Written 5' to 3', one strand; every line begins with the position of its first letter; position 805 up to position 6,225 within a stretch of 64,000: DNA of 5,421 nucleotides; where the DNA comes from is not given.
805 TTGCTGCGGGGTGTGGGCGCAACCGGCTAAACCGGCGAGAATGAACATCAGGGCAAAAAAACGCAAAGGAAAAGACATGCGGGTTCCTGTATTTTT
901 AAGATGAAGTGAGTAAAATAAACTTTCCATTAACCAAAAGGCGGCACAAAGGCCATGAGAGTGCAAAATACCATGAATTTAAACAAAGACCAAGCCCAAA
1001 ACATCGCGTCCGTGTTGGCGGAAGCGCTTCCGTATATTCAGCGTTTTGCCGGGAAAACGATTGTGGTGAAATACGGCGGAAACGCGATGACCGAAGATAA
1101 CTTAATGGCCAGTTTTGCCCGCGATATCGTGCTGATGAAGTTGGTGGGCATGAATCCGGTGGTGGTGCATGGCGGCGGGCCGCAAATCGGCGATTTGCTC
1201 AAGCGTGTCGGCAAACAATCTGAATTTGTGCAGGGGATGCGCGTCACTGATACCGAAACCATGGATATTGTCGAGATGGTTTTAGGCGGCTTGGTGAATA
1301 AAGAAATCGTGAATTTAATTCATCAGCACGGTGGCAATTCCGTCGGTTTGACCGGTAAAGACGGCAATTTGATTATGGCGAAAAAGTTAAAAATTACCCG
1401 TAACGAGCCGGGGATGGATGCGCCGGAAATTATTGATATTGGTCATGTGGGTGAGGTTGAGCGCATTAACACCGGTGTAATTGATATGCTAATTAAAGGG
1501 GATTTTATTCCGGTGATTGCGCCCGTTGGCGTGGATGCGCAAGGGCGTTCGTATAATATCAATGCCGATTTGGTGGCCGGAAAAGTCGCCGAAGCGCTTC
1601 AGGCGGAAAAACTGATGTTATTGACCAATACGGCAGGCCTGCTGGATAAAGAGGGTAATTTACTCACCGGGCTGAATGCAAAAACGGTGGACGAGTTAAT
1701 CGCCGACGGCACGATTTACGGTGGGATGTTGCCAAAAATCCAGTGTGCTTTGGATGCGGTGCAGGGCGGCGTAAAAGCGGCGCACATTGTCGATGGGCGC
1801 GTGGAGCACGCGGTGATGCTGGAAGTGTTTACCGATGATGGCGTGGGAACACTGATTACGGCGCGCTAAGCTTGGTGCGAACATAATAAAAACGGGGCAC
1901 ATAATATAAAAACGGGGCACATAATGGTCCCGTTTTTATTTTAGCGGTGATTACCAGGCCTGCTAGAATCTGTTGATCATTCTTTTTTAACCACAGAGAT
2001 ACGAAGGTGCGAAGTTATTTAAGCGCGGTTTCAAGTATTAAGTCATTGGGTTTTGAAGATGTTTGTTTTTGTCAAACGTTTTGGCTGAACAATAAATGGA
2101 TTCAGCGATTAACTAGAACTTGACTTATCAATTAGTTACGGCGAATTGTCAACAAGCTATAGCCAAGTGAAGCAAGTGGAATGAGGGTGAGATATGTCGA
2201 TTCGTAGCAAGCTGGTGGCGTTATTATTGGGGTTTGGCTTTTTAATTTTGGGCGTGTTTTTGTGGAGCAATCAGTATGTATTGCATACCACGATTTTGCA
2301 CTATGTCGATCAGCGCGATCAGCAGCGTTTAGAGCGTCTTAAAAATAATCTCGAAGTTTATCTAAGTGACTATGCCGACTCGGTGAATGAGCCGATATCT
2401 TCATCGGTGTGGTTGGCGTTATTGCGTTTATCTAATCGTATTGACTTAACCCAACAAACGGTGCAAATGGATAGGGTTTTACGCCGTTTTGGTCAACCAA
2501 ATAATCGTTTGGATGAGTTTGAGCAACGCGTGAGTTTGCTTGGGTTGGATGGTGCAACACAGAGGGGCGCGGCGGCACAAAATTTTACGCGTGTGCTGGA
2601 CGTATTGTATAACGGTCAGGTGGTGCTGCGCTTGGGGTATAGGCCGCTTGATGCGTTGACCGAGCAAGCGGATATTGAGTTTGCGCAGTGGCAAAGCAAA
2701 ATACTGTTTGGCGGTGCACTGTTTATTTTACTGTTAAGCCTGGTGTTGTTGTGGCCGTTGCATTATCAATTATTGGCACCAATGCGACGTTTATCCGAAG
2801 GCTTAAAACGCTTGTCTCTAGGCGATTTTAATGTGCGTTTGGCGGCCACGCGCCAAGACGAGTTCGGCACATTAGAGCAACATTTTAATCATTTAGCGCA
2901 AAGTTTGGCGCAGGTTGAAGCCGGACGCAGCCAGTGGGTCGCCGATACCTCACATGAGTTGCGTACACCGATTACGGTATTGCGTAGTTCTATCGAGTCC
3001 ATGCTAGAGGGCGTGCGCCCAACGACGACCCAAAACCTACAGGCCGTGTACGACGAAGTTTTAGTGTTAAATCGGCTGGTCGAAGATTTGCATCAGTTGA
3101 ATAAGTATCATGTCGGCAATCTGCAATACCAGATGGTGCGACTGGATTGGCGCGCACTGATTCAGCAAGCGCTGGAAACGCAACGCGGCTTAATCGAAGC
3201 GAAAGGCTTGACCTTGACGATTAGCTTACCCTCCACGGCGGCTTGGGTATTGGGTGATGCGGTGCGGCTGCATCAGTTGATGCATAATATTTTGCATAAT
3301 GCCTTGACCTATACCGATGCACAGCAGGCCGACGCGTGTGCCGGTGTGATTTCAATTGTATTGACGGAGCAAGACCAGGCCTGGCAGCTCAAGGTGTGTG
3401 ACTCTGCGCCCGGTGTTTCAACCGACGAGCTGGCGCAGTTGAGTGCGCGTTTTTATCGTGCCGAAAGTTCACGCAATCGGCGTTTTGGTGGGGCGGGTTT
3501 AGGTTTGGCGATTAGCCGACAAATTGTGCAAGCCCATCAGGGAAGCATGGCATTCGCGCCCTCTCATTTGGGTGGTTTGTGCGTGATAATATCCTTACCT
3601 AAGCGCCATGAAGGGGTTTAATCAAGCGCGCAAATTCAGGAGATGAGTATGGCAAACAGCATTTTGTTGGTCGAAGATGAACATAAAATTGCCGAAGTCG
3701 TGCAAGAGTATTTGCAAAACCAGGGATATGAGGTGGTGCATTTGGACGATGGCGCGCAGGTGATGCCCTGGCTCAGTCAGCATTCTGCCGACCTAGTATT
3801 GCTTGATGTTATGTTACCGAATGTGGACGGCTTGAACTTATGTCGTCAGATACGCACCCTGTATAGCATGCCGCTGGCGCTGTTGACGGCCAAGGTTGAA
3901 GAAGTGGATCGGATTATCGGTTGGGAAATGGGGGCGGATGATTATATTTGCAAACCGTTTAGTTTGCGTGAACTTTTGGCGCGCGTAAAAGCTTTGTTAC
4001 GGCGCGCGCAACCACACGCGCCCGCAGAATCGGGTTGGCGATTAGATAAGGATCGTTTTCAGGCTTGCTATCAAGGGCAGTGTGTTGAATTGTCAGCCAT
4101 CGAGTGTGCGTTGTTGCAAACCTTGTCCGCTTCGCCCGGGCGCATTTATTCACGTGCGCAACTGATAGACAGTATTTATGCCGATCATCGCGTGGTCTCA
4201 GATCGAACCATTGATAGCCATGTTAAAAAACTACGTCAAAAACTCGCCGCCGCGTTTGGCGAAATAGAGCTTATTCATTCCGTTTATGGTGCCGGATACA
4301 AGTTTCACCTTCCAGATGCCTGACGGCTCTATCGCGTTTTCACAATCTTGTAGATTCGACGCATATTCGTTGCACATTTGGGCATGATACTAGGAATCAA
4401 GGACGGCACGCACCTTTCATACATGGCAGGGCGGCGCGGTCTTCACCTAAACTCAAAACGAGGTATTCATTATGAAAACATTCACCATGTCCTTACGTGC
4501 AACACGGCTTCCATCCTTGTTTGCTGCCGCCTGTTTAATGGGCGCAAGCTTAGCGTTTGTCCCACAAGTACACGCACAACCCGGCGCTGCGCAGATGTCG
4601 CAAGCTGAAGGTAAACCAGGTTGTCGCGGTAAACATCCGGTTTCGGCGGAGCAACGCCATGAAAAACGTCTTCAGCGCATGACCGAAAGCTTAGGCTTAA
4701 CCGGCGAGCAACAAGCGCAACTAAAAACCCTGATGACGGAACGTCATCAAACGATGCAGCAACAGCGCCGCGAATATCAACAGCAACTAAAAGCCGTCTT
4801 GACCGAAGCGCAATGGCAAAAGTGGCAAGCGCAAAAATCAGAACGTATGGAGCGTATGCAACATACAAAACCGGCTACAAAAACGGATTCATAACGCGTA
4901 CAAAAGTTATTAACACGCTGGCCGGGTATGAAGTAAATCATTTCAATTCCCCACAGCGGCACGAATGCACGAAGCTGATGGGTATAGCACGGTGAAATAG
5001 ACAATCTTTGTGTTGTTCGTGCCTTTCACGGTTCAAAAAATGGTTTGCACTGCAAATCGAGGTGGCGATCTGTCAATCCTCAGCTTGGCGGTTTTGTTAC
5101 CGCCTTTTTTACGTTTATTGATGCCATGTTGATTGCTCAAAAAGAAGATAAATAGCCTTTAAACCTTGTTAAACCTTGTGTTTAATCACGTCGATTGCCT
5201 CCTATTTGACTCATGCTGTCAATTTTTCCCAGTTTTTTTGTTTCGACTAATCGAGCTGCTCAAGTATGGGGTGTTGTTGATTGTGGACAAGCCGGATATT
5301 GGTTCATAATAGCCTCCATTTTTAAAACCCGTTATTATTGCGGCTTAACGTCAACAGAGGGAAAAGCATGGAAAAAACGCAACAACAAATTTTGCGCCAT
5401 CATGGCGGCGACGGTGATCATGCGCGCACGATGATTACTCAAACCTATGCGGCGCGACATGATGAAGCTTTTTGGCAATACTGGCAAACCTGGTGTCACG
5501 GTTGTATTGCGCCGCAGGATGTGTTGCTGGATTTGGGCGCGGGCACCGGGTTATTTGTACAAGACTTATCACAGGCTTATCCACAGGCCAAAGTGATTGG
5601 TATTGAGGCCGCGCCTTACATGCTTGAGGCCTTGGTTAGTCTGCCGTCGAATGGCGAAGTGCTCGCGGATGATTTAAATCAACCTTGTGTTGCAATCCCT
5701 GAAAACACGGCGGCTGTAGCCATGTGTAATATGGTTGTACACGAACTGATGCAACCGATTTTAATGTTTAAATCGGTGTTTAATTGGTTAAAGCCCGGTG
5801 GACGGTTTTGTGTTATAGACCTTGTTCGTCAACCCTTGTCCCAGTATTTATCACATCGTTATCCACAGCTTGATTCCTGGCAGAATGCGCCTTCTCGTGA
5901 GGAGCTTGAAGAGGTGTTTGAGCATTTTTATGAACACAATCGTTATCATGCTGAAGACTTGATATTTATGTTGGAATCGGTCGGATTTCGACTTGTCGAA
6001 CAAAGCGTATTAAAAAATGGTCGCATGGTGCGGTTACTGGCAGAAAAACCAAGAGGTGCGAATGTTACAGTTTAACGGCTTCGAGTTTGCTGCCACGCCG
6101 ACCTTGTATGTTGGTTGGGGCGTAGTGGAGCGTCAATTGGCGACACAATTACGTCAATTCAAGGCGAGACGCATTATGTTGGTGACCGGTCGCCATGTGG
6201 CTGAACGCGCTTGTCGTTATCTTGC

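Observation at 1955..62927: Highly iterated 8-bp palindrome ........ (HIP1-like or uptake-sequence-like) in genes and at gene ends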

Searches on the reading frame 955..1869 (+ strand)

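Call 66: search_protein_families(library=pfam, proteins=[window:955-1869:+], max_evalue=0.001)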
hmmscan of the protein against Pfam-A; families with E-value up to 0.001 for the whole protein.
window:955-1869:+ (304 aa): 1 family
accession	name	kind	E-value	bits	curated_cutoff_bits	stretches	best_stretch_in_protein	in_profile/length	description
PF00696.33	AA_kinase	-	4.5e-45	154.6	24.9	1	34-280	1-234/234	Amino acid kinase family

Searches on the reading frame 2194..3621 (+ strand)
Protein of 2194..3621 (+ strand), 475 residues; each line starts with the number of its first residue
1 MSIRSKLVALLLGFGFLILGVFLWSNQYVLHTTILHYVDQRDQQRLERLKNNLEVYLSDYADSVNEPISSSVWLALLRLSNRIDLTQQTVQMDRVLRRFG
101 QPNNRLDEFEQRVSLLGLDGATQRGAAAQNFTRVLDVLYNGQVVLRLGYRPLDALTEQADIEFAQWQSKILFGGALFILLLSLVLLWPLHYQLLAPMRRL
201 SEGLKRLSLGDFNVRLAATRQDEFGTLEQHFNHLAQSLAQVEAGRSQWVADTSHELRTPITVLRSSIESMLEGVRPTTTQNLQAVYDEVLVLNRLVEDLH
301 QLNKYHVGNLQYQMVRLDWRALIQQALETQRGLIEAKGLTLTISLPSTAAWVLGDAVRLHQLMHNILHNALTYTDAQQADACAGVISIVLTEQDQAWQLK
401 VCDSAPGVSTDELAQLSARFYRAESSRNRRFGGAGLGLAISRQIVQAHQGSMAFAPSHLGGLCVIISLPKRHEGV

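Call 66: search_protein_families(library=pfam, proteins=[window:2194-3621:+], max_evalue=0.001)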
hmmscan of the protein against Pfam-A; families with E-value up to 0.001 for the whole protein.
window:2194-3621:+ (475 aa): 3 families
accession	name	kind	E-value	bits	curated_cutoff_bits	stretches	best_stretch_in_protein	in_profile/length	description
PF02518.31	HATPase_c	-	4.2e-20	72.7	26.4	1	354-471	1-110/111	Histidine kinase-, DNA gyrase B-, and HSP90-like ATPase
PF00672.30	HAMP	-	4e-13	49.9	25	1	191-239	4-52/53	HAMP domain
PF00512.31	HisKA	-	7.3e-12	45.6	26.9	1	245-304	2-62/66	His Kinase A (phospho-acceptor) domain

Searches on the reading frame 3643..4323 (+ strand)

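Call 66: search_protein_families(library=pfam, proteins=[window:3643-4323:+], max_evalue=0.001)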
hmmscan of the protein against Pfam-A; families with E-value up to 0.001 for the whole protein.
window:3643-4323:+ (226 aa): 2 families
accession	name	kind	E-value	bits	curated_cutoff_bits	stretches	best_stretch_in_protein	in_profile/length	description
PF00072.30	Response_reg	-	3.4e-28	98.5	30.2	1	7-116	1-111/111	Response regulator receiver domain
PF00486.34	Trans_reg_C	-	8.8e-20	71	26.2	1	145-221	1-77/77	Transcriptional regulatory protein, C terminal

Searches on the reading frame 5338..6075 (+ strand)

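Call 66: search_protein_families(library=pfam, proteins=[window:5338-6075:+], max_evalue=0.001)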
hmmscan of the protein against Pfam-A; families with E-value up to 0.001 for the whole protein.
window:5338-6075:+ (245 aa): 7 families
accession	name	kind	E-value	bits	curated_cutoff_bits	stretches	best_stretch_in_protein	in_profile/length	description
PF13489.12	Methyltransf_23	-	4.6e-11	43.2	27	1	62-222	25-164/164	Methyltransferase domain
PF08241.18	Methyltransf_11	-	1.1e-10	42.4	21.2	1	64-158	1-94/95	Methyltransferase domain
PF13649.12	Methyltransf_25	-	2.7e-10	41.2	27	1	64-155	2-97/97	Methyltransferase domain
PF08242.18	Methyltransf_12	-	5.6e-10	40.3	30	1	64-157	1-98/98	Methyltransferase domain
PF13847.12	Methyltransf_31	-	1.6e-09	38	27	1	61-183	5-114/145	Methyltransferase domain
PF01728.25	FtsJ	-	1.3e-05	25.6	24.1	1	57-173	19-151/181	FtsJ-like methyltransferase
PF24675.1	NpmA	-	0.00034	20.4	60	0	60-96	24-60/214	16S rRNA (adenine(1408)-N(1))-methyltransferase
